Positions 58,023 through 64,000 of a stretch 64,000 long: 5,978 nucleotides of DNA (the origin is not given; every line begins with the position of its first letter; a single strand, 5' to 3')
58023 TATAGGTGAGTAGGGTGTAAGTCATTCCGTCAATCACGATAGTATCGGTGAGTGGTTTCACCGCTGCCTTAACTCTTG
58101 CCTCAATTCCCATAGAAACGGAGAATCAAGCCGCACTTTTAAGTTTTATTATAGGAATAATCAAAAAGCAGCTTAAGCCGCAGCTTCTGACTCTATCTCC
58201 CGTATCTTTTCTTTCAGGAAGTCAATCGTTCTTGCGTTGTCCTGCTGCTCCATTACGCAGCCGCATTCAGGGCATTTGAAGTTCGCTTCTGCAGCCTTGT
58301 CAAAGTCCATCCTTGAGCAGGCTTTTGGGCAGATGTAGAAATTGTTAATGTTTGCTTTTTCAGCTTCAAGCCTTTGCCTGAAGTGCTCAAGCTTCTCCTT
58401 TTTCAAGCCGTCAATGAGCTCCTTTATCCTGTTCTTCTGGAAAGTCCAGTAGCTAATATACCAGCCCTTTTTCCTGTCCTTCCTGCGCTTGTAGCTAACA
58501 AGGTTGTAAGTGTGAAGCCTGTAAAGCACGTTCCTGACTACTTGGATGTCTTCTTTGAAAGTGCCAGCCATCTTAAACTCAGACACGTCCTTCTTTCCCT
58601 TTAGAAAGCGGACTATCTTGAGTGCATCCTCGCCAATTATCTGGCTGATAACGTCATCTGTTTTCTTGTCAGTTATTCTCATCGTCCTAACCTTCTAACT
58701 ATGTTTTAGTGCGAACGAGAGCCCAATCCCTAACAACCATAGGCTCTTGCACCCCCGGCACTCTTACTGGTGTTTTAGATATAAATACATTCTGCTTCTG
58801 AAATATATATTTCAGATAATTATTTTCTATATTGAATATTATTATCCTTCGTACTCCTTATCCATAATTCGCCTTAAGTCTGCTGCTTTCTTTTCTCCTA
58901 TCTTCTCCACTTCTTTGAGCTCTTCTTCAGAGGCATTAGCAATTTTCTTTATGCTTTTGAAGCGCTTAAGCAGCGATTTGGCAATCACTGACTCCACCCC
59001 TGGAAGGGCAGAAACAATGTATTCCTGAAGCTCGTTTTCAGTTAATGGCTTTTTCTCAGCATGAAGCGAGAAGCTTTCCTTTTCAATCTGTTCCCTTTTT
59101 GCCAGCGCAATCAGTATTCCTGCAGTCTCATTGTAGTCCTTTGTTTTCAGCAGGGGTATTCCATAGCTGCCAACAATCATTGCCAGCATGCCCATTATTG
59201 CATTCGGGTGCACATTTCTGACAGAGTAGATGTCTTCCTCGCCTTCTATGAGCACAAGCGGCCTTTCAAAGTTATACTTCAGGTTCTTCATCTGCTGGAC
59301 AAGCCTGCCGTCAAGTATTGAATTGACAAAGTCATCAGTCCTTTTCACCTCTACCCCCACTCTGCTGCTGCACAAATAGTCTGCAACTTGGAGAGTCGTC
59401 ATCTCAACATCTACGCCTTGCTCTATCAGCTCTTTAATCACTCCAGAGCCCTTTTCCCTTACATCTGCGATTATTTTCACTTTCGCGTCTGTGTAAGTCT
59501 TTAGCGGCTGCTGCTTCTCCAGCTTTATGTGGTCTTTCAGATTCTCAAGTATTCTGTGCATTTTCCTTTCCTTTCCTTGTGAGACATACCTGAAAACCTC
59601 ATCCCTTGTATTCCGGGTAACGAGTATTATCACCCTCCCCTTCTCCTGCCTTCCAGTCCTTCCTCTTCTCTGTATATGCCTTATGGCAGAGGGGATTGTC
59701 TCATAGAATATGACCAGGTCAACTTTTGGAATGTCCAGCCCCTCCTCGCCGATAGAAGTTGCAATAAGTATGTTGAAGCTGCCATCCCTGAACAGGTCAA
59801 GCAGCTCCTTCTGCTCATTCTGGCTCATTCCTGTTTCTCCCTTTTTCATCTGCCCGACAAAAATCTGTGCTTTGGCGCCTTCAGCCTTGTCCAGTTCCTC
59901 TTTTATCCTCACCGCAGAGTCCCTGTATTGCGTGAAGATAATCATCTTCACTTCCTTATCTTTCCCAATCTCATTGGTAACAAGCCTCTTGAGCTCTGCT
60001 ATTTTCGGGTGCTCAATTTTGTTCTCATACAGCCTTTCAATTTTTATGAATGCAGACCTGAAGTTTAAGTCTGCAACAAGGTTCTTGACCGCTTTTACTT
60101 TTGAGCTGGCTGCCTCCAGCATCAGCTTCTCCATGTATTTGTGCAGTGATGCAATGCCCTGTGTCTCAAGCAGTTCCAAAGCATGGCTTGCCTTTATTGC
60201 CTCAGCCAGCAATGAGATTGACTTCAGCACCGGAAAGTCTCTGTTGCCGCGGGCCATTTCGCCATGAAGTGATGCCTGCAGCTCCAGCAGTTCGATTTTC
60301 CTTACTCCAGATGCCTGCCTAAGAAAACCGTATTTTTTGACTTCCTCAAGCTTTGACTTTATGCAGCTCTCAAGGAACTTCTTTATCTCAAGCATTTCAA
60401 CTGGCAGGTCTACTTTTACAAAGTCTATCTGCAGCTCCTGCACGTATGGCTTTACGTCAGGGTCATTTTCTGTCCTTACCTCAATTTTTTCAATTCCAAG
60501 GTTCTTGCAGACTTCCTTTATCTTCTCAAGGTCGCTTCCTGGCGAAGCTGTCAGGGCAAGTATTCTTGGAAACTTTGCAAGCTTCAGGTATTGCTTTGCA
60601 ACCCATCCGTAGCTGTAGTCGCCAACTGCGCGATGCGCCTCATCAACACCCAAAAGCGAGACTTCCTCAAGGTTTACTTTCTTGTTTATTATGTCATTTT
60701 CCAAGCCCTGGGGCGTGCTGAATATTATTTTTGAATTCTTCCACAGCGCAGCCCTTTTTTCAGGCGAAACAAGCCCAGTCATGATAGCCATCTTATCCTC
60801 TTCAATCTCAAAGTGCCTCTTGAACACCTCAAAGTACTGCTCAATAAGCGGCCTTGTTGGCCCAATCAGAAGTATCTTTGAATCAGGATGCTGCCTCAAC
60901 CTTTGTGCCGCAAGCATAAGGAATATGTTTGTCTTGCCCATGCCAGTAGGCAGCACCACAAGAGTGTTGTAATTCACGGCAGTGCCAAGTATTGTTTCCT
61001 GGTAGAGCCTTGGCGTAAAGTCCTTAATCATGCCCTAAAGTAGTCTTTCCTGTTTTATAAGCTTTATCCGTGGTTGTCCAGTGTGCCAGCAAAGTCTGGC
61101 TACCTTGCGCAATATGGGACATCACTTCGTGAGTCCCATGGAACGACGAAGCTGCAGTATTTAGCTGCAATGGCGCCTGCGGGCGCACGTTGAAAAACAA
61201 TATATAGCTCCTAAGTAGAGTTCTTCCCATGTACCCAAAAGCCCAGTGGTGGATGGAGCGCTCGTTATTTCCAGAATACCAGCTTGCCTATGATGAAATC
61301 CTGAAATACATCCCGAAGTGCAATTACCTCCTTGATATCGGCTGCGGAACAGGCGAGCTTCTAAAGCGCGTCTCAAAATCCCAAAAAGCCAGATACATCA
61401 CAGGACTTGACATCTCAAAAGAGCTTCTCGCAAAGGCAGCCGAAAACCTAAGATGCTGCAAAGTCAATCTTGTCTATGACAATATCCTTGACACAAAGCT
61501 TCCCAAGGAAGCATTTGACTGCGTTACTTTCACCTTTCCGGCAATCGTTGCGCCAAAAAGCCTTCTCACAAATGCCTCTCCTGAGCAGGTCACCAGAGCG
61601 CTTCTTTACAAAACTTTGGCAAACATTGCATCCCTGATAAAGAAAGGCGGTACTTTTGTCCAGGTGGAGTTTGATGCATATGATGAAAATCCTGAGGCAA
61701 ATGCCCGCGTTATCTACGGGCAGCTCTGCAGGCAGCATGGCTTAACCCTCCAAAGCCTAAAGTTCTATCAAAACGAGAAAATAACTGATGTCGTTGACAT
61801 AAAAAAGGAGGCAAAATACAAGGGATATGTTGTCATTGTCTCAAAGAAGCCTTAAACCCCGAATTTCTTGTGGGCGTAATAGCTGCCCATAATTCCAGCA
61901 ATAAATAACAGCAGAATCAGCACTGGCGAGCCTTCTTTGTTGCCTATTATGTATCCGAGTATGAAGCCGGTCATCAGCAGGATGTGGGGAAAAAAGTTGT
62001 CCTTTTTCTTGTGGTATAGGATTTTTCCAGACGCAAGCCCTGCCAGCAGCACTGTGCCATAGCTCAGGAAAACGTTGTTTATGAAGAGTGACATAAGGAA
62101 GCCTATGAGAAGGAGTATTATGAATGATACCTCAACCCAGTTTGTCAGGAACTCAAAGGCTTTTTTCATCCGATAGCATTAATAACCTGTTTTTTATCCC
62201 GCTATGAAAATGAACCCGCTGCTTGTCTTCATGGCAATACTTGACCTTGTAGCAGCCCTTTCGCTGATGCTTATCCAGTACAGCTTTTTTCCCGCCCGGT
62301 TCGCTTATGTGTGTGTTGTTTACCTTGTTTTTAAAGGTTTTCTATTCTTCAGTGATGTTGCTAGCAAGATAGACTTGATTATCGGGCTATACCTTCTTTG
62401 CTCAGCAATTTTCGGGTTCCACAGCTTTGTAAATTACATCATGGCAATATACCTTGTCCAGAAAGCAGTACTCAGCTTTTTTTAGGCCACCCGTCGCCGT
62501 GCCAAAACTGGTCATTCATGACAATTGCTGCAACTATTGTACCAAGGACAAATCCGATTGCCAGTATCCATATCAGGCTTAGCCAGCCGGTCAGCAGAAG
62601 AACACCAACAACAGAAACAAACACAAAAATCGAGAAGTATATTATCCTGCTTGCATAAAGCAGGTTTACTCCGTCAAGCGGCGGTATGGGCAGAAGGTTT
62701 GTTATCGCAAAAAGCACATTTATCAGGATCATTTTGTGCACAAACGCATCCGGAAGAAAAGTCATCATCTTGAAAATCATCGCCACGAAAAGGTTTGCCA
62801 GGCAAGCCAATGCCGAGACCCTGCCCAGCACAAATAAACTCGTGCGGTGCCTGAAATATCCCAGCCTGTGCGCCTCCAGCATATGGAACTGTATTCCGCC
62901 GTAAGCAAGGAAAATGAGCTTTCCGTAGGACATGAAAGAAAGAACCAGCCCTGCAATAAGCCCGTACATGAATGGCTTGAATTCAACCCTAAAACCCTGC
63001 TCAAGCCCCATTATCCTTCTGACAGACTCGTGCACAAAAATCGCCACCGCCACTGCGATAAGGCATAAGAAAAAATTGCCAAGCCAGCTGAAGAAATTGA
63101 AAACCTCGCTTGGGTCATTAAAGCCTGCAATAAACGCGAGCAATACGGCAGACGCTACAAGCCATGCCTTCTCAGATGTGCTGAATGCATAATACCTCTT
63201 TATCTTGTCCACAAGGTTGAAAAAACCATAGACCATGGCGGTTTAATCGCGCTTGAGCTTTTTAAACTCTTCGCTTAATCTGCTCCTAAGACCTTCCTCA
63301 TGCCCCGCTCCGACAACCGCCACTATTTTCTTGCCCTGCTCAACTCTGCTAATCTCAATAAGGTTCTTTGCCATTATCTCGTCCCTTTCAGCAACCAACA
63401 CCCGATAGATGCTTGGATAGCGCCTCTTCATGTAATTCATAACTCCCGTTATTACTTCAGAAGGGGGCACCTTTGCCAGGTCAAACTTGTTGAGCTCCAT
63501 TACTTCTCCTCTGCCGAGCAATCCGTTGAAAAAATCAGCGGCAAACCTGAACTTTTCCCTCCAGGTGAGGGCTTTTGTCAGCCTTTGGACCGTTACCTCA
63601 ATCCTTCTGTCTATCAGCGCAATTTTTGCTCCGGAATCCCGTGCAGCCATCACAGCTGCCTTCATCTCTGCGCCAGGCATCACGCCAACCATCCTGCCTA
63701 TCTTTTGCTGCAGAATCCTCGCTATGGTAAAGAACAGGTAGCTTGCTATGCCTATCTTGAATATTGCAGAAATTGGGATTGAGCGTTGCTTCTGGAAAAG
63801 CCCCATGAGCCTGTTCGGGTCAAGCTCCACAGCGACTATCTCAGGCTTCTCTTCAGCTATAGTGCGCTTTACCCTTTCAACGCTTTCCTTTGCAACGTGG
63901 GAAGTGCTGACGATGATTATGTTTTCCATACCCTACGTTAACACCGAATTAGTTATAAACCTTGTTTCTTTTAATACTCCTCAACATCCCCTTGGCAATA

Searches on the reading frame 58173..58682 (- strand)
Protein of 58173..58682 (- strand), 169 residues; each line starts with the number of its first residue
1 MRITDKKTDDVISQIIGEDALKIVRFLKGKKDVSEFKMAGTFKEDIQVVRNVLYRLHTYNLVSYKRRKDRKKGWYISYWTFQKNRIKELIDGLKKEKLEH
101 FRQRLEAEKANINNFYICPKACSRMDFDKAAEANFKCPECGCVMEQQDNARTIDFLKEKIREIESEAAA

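Call 5: search_protein_families(library=pfam, proteins=[window:58173-58682:-], max_evalue=1)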
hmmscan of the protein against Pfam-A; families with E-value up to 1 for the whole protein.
window:58173-58682:- (169 aa): 5 families
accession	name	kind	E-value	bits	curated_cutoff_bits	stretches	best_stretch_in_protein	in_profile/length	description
PF02002.24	TFIIE_alpha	-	2.5e-15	56.7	22.9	1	10-108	5-99/105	TFIIE alpha subunit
PF08271.17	Zn_Ribbon_TF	-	3e-05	23.9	29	1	116-154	1-39/43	TFIIB zinc-binding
PF07282.18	Cas12f1-like_TNB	-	0.042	14.4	26.3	1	111-150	21-56/60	Cas12f1-like, TNB domain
PF25212.1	HVO_A0114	-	0.11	12.7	27.6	1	12-75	16-78/84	HVO_A0114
PF13824.12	zf-Mss51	-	0.23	12.1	27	1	122-146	2-26/55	Zinc-finger of mitochondrial splicing suppressor 51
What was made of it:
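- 58173..58682 (-): TFE-alpha (169 aa). Context only; conserved right-hand border of the variable slot. Pfam TFIIE_alpha 2.5e-15 (call 5).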

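Call 8: search_protein_families(library=ncbifam, proteins=[window:58173-58682:-], max_evalue=1)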
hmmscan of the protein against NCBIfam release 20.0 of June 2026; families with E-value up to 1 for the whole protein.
window:58173-58682:- (169 aa): 6 families
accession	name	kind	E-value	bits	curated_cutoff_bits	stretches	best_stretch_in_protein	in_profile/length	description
NF004910.0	PRK06266.1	equivalog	7.7e-38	129.5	180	1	4-167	13-176/185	transcription initiation factor E subunit alpha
TIGR00373.1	TIGR00373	equivalog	9e-36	122.8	149.5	1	9-165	5-159/162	transcription factor E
NF045487.1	ASRP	equivalog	0.0058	15.3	300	1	82-167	257-333/593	archaea-specific SMC-related protein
NF053606.1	Sta1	subfamily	0.085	13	80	1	20-90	22-93/100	Sta1 family transcriptional regulator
NF003058.0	PRK03976.1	equivalog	0.089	12.8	87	1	101-143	22-63/91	50S ribosomal protein L37ae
NF038384.1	zinc_YnfU_fam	subfamily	0.56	9.8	36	1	129-147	11-29/52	YnfU family zinc-binding protein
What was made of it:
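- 58173..58682 (-): NCBIfam TFE 7.7e-38 (call 8).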

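Call 69: find_homologous_proteins(query=window:58173-58682:-, max_evalue=1e-30)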
Query window:58173-58682:- (169 aa): 403 proteins with E <= 1e-30 among 465 candidates; the best 120 are listed.
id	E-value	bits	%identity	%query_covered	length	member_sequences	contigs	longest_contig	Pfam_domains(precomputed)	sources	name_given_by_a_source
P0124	2.0e-107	374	100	100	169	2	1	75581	PF02002.24,PF08271.18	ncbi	ncbi:MAG: hypothetical protein V1702_02880 [Candidatus Woesearchaeota archaeon]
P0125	1.9e-97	342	90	100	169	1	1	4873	PF02002.24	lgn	-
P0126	6.0e-96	337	88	100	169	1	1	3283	PF02002.24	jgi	jgi:transcription initiation factor TFIIE subunit alpha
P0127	3.0e-94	331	88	100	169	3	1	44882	PF02002.24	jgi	jgi:transcription initiation factor TFIIE subunit alpha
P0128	1.9e-93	329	87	100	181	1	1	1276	PF02002.24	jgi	jgi:transcription initiation factor TFIIE subunit alpha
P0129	4.4e-86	305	78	100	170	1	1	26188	PF02002.24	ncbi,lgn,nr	ncbi:hypothetical protein JXB11_03630 [Candidatus Woesearchaeota archaeon]|nr:hypothetical protein [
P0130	2.4e-84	299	73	100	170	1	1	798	PF02002.24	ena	-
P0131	5.6e-71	256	64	98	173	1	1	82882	PF02002.24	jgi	jgi:transcription initiation factor TFIIE subunit alpha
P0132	7.1e-71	255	63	99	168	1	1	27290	PF02002.24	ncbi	-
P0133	2.8e-70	253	61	100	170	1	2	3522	PF02002.24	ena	-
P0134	2.2e-69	250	63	99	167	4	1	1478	PF02002.24,PF22536.3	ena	-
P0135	2.1e-68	247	62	100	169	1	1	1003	PF02002.24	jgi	-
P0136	8.4e-68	245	65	99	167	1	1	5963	PF02002.24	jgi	-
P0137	9.9e-68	245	62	99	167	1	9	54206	PF02002.24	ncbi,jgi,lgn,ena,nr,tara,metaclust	ncbi:hypothetical protein CMO88_01840 [Candidatus Woesearchaeota archaeon]|nr:hypothetical protein [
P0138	1.6e-67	244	62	99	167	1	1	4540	PF02002.24,PF22536.3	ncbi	-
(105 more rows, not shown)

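Call 70: find_encoding_contigs(protein=P0125, flank=5000, max_places=2)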
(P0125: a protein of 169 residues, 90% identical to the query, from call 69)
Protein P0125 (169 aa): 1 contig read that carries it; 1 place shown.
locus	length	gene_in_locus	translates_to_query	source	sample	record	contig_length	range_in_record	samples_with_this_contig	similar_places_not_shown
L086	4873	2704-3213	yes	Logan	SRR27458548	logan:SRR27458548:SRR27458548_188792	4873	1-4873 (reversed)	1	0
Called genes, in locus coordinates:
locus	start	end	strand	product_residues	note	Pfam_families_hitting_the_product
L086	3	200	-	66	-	?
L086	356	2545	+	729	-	PF00270:DEAD, PF04851:ResIII, PF21210:RNA_helicase_helical, PF00271:Helicase_C, PF02732:ERCC4, PF12826:HHH_2 (weak), PF14520:HHH_5 (weak)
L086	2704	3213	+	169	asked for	PF02002:TFIIE_alpha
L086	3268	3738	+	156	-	-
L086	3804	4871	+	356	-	?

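Call 71: find_encoding_contigs(protein=P0127, flank=5000, max_places=2)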
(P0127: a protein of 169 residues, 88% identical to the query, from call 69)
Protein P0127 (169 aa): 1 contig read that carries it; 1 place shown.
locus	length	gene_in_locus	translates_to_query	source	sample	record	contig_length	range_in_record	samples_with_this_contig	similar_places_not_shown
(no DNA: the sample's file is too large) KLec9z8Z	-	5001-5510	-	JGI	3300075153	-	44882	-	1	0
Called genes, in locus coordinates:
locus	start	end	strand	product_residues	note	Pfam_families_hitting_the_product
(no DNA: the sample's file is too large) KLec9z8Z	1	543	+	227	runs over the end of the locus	PF01963:TraB_PrgY_gumN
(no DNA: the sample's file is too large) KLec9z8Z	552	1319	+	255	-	-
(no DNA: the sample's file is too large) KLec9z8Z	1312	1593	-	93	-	-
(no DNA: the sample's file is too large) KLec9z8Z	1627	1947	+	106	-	-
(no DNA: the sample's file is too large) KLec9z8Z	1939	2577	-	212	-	PF13489:Methyltransf_23, PF01209:Ubie_methyltran (weak), PF05175:MTS (weak), PF13847:Methyltransf_31, PF08241:Methyltransf_11, PF08242:Methyltransf_12, PF13649:Methyltransf_25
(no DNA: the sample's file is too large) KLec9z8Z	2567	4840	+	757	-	PF04851:ResIII, PF00270:DEAD, PF21210:RNA_helicase_helical, PF00271:Helicase_C, PF02732:ERCC4, PF12826:HHH_2 (weak), PF14520:HHH_5 (weak)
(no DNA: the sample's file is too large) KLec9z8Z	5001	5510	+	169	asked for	PF02002:TFIIE_alpha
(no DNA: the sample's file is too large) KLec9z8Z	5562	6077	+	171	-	-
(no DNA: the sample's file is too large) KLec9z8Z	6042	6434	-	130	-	-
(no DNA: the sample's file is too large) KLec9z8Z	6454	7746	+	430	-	PF21686:LigD_Prim-Pol (faint), PF01896:DNA_primase_S (weak)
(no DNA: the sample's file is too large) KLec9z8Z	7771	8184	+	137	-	-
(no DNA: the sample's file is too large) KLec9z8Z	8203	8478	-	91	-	?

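Call 72: find_encoding_contigs(protein=P0126, flank=5000, max_places=2)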
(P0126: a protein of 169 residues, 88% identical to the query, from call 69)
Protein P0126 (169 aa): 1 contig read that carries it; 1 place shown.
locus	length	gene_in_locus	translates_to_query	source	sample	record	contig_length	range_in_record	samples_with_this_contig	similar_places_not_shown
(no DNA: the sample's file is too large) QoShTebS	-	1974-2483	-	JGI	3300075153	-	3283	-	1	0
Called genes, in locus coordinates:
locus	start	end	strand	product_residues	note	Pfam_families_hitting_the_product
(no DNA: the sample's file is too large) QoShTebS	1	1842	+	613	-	?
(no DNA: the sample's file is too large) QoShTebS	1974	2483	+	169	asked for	PF02002:TFIIE_alpha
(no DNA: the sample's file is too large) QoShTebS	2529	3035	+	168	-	-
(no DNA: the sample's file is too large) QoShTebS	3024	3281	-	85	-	?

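Call 79: search_protein_families(library=pfam, proteins=[L086:3268-3738:+], max_evalue=1)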
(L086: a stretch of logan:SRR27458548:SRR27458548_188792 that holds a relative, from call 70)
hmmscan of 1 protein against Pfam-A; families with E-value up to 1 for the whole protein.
L086:3268-3738:+ (156 aa): 0 families

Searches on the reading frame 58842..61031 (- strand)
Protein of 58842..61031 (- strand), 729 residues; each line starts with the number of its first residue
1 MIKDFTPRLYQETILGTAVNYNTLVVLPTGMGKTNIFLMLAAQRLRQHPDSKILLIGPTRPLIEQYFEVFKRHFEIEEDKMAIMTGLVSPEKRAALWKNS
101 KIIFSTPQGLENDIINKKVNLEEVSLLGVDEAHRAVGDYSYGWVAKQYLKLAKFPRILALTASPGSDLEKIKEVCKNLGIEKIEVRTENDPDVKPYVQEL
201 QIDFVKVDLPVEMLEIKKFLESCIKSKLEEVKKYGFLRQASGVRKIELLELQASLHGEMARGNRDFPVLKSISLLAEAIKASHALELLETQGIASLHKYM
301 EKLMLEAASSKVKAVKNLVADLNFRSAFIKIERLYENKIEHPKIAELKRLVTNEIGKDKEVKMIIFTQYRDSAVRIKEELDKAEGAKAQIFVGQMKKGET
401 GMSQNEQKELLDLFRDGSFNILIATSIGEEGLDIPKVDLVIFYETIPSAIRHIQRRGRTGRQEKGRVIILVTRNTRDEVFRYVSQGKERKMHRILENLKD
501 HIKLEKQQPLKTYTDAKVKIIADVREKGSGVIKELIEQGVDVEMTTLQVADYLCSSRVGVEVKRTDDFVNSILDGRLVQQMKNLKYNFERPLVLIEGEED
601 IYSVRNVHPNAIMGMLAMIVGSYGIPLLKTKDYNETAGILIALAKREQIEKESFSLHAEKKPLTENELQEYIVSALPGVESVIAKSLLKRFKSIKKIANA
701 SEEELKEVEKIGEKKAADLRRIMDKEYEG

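Call 5: search_protein_families(library=pfam, proteins=[window:58842-61031:-], max_evalue=1)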
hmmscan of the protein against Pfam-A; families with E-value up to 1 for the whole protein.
window:58842-61031:- (729 aa): 15 families
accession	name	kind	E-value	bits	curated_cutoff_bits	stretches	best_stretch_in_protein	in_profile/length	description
PF02732.21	ERCC4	-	2.7e-26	92.6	24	1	523-641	2-138/140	ERCC4 domain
PF00270.35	DEAD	-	4.7e-25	88.7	26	1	11-170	4-166/167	DEAD/DEAH box helicase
PF00271.37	Helicase_C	-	2e-23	83.2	23.5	1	346-461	5-108/110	Helicase conserved C-terminal domain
PF21210.2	RNA_helicase_helical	-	1.2e-19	70.9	27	1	222-327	2-106/108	Putative ATP-dependent RNA helicase, helical bundle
PF04851.21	ResIII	-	1.1e-18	68.1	22.5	1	7-164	4-162/164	Type III restriction enzyme, res subunit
PF12826.13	HHH_2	-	8.1e-09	36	27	1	677-721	9-53/64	Helix-hairpin-helix motif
PF14520.12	HHH_5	-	4e-08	34.1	27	1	675-719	6-51/57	Helix-hairpin-helix domain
PF22590.2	Cas3-like_C_2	-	0.00043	21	27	1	403-463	44-105/106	CRISPR-associated nuclease/helicase Cas3, C-terminal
PF18766.7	SWI2_SNF2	-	0.00072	19.7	26.7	1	29-164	27-155/221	SWI2/SNF2 ATPase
PF00633.29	HHH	-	0.0059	16.9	24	1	693-719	1-27/30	Helix-hairpin-helix motif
PF06780.16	Erp_C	-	0.01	16.3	24.3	1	169-234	61-123/140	Erp protein C-terminus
PF22945.2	LEM-3_GIY-YIG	-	0.044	14.2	27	1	482-539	29-79/151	LEM-3-like GIY-YIG domain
PF03070.21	TENA_THI-4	-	0.048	13.9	22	1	142-177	32-67/210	TENA/THI-4/PQQC family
PF03564.21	DUF1759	-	0.11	13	25.4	0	685-725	61-101/148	Protein of unknown function (DUF1759)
PF20582.4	UPF0758_N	-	0.12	12.9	27.1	1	683-717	44-77/77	UPF0758 N-terminal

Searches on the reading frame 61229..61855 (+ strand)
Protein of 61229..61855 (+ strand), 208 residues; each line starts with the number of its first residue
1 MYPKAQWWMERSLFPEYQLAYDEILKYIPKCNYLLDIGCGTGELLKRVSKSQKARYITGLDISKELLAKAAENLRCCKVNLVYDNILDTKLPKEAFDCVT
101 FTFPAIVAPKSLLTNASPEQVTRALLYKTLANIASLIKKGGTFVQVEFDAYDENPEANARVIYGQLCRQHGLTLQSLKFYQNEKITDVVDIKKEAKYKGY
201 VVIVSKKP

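Call 65: search_protein_families(library=pfam, proteins=[window:61229-61855:+], max_evalue=0.00001)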
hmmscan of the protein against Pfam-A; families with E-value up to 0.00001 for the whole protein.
window:61229-61855:+ (208 aa): 7 families
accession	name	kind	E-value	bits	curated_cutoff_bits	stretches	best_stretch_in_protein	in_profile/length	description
PF13649.12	Methyltransf_25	-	4.6e-13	50.1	27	1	35-104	2-73/97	Methyltransferase domain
PF13847.12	Methyltransf_31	-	1.7e-12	47.6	27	1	34-156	7-120/145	Methyltransferase domain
PF08241.18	Methyltransf_11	-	1.3e-10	42.3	21.2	1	35-103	1-68/95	Methyltransferase domain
PF08242.18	Methyltransf_12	-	3.4e-10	41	30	1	35-141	1-96/98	Methyltransferase domain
PF13489.12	Methyltransf_23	-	9.8e-10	38.8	27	1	11-171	3-142/164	Methyltransferase domain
PF01728.25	FtsJ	-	1.3e-06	28.9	24.1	1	24-154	15-146/181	FtsJ-like methyltransferase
PF01209.24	Ubie_methyltran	-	1.3e-06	28.4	20.1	1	32-104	49-125/233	ubiE/COQ5 methyltransferase family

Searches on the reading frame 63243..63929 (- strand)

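Call 65: search_protein_families(library=pfam, proteins=[window:63243-63929:-], max_evalue=0.00001)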
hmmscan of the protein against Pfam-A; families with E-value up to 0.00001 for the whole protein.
window:63243-63929:- (228 aa): 1 family
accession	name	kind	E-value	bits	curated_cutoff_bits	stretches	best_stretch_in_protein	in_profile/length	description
PF01963.22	TraB_PrgY_gumN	-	2.9e-21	76.9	26.8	1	4-213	12-246/263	TraB/PrgY/gumN family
